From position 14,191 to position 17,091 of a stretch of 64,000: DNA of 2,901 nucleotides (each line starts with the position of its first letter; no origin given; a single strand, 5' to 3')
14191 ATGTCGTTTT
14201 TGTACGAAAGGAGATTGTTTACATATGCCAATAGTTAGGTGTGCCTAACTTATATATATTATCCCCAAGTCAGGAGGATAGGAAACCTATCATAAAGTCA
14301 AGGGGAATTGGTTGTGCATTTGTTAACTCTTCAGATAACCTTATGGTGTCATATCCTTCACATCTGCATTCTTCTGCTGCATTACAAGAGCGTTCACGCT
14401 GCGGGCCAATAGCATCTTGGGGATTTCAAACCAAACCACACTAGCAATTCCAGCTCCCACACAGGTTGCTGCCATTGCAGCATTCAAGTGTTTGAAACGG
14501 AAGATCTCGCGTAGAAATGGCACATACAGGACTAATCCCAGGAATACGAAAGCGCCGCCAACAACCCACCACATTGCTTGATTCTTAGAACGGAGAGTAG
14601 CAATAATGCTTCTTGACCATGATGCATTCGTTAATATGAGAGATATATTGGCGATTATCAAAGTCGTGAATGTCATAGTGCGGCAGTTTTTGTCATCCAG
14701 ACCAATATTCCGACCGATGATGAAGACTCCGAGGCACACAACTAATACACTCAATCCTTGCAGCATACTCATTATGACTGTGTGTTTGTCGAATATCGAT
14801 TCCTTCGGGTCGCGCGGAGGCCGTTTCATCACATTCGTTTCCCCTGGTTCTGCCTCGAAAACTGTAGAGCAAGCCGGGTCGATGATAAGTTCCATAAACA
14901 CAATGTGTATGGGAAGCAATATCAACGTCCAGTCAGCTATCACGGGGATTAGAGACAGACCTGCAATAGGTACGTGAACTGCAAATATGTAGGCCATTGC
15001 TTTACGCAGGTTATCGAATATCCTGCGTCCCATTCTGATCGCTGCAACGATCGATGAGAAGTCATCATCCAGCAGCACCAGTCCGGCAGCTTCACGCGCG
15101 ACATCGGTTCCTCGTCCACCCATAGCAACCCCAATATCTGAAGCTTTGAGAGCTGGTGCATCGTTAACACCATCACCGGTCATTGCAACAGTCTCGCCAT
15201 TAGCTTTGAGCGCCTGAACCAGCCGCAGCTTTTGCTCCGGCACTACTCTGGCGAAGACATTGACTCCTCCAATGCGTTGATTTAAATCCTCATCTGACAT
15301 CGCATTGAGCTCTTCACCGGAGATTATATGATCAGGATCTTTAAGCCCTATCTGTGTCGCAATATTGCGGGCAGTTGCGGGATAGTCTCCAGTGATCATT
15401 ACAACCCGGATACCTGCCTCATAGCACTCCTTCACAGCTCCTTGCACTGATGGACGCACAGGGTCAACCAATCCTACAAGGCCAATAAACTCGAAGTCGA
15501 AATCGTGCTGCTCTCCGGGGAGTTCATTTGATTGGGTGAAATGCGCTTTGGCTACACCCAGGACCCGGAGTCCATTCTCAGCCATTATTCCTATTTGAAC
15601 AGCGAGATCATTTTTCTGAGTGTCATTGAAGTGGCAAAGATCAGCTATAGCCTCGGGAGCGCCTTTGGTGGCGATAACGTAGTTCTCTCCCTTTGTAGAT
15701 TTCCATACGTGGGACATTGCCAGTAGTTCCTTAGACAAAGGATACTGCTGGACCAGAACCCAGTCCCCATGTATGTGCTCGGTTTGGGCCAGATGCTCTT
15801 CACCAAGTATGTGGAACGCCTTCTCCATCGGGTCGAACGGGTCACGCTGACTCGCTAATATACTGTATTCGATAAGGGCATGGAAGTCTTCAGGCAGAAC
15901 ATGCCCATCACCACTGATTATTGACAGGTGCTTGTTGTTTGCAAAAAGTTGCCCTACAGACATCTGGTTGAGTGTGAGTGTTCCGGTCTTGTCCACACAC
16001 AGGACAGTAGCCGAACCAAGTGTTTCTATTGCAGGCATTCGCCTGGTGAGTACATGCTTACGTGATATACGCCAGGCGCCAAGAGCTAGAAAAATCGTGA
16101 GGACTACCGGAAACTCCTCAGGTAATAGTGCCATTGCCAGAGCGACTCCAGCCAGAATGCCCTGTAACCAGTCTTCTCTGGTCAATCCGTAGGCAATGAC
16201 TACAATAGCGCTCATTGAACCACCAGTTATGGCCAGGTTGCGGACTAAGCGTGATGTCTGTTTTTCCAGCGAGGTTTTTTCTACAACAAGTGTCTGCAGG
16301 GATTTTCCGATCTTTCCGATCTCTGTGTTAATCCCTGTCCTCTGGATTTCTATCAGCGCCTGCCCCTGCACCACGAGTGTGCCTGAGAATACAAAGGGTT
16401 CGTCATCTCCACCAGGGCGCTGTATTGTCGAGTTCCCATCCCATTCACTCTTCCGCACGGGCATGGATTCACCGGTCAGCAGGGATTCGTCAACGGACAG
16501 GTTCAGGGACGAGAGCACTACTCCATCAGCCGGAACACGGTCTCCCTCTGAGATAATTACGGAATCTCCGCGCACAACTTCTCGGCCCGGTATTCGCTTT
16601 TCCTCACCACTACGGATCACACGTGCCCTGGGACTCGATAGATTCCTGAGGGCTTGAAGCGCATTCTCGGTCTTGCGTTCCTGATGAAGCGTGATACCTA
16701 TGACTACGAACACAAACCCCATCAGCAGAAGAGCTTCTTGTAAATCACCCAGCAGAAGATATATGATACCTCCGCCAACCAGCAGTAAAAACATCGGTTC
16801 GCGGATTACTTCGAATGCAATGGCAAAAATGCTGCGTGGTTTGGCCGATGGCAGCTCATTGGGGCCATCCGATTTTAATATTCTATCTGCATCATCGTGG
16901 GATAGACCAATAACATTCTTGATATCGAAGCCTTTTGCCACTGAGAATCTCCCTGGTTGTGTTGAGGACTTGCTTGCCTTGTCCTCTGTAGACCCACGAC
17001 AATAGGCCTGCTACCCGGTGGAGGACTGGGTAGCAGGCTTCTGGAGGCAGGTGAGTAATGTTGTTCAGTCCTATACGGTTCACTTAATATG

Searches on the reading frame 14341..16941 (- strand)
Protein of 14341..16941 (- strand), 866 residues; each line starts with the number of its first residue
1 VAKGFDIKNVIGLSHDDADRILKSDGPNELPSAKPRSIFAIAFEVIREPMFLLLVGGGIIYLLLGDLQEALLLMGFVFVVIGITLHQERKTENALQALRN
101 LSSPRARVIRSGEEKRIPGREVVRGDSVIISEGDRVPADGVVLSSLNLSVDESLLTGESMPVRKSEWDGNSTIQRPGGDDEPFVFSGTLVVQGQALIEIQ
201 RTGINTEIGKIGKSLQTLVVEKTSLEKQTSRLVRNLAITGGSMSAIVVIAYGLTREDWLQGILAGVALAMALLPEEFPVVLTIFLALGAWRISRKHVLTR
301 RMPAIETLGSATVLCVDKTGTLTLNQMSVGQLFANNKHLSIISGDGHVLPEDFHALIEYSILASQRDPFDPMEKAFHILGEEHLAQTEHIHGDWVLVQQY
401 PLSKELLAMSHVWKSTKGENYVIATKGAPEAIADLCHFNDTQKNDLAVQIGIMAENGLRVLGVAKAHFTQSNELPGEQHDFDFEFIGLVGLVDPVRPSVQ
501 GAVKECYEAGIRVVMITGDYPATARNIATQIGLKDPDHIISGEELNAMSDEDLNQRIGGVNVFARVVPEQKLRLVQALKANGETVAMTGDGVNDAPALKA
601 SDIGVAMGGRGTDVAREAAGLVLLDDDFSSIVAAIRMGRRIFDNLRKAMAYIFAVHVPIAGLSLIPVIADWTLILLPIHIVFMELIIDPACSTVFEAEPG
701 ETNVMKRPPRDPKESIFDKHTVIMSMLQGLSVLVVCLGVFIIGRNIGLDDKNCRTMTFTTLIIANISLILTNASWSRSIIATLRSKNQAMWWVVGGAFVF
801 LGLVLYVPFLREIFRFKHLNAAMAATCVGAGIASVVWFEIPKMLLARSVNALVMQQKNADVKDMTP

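Call 7: search_protein_families(library=pfam, proteins=[window:14341-16941:-], max_evalue=0.001)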
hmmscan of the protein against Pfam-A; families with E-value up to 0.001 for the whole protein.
window:14341-16941:- (866 aa): 7 families
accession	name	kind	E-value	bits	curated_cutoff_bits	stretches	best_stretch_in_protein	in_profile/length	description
PF00122.25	E1-E2_ATPase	-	4e-45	154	28.1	1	101-295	2-181/181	E1-E2 ATPase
PF00689.26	Cation_ATPase_C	-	1.1e-40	139.7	27.3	1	673-843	2-174/175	Cation transporting ATPase, C-terminus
PF00702.32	Hydrolase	-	2.7e-20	74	26.4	1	313-601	3-190/191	haloacid dehalogenase-like hydrolase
PF00690.31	Cation_ATPase_N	-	5.2e-08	32.9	20.4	1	12-60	20-68/69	Cation transporter/ATPase, N-terminus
PF08282.18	Hydrolase_3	-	3.8e-07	30.5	20.9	1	573-634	194-254/255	haloacid dehalogenase-like hydrolase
PF13246.12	Cation_ATPase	-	4e-06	27.2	21.7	1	370-437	22-89/91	Cation transport ATPase (P-type)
PF12710.13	HAD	-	1.3e-05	26.2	27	1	497-599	88-189/189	haloacid dehalogenase-like hydrolase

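Call 66: find_homologous_proteins(query=window:14341-16941:-, max_evalue=1e-50)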
Query window:14341-16941:- (866 aa): 8000 proteins with E <= 1e-50 among 8000 candidates; the best 120 are listed.
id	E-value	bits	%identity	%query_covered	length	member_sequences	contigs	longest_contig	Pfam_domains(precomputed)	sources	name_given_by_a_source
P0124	0.0e+0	1926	100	100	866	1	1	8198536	PF00702.33,PF13246.13,PF00689.27,PF08282.19,PF00690.32,PF00122.26,PF12710.14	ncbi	-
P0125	0.0e+0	1721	89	100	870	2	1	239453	PF00702.33,PF13246.13,PF00689.27,PF08282.19,PF00690.32,PF00122.26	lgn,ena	-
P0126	0.0e+0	1611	84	99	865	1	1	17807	PF00702.33,PF13246.13,PF00689.27,PF08282.19,PF00690.32,PF00122.26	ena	-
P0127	0.0e+0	1583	82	99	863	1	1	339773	PF00702.33,PF13246.13,PF00689.27,PF08282.19,PF00690.32,PF00122.26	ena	-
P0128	0.0e+0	1553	82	98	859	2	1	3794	PF00702.33,PF13246.13,PF00689.27,PF08282.19,PF00690.32,PF00122.26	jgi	jgi:P-type Ca2+ transporter type 2C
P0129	0.0e+0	1520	80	97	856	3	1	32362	PF00702.33,PF13246.13,PF00689.27,PF08282.19,PF00690.32,PF00122.26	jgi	-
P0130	0.0e+0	1512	79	98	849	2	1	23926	PF00702.33,PF13246.13,PF00689.27,PF08282.19,PF00690.32,PF00122.26,PF12710.14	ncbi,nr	ncbi:MAG: cation-translocating P-type ATPase [Armatimonadetes bacterium]|nr:cation-translocating P-t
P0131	0.0e+0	1511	79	98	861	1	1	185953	PF00702.33,PF13246.13,PF00689.27,PF08282.19,PF00690.32,PF00122.26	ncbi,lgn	ncbi:MAG: cation-translocating P-type ATPase [Armatimonadota bacterium]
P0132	0.0e+0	1511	79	97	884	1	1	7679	PF00702.33,PF13246.13,PF00689.27,PF08282.19,PF00690.32,PF00122.26,PF12710.14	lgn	-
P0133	0.0e+0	1509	79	99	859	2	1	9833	PF00702.33,PF13246.13,PF00689.27,PF08282.19,PF00690.32,PF00122.26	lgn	-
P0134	0.0e+0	1501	79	98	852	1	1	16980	PF00702.33,PF13246.13,PF00689.27,PF00690.32,PF00122.26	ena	-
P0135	0.0e+0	1498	79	98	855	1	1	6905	PF00702.33,PF13246.13,PF00689.27,PF08282.19,PF00690.32,PF00122.26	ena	-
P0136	0.0e+0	1496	79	97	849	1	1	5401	PF00702.33,PF13246.13,PF00689.27,PF08282.19,PF00690.32,PF00122.26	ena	-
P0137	0.0e+0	1493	78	98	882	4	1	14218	PF00702.33,PF13246.13,PF00689.27,PF08282.19,PF00690.32,PF00122.26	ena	-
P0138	0.0e+0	1473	78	98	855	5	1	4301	PF00702.33,PF13246.13,PF00689.27,PF08282.19,PF00690.32,PF00122.26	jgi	jgi:Ca2+-transporting ATPase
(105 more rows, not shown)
